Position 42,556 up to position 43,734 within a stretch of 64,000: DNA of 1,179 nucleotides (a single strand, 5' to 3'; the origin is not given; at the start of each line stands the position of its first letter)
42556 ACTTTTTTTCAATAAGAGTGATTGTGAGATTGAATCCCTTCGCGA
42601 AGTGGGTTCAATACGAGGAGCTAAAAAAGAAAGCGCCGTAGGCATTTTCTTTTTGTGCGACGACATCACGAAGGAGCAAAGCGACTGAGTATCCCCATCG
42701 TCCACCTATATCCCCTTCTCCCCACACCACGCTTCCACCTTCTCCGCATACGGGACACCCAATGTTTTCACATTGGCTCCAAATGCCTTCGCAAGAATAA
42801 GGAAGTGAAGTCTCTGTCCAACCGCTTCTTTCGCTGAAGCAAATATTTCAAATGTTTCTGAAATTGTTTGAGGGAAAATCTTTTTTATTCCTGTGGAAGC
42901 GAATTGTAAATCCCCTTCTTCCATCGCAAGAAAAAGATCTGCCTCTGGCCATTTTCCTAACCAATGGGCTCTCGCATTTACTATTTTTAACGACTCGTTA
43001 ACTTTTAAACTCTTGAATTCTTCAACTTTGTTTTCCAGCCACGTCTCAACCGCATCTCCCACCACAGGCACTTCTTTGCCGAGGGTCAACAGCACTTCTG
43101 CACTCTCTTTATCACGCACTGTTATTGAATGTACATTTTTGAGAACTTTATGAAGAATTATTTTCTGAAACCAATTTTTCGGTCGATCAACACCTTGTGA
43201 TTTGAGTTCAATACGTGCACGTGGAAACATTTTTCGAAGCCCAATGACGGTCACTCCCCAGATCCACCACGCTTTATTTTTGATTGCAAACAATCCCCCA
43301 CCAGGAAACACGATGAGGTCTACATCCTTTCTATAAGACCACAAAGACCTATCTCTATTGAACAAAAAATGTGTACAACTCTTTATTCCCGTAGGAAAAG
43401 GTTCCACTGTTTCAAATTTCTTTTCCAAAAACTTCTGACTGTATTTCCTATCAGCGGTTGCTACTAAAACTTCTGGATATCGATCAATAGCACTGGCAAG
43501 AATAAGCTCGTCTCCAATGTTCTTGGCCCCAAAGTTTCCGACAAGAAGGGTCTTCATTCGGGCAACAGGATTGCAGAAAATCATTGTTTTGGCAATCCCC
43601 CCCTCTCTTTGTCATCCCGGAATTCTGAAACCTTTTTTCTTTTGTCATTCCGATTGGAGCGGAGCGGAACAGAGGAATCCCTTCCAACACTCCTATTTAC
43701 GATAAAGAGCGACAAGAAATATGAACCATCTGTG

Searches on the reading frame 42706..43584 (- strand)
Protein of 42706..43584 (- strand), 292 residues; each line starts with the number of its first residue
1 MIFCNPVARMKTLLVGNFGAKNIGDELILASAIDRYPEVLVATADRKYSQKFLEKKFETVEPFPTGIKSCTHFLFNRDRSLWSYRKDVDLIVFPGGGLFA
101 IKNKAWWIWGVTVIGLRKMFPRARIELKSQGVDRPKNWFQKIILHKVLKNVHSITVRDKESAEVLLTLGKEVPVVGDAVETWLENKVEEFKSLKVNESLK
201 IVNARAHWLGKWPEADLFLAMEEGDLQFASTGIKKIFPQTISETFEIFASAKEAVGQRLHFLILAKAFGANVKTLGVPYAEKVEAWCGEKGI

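Call 65: search_protein_families(library=pfam, proteins=[window:42706-43584:-], max_evalue=0.001)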
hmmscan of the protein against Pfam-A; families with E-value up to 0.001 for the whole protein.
window:42706-43584:- (292 aa): 1 family
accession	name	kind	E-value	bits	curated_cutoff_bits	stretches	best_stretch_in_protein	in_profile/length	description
PF04230.19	PS_pyruv_trans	-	4.8e-16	59.9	25.3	1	22-269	1-270/280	Polysaccharide pyruvyl transferase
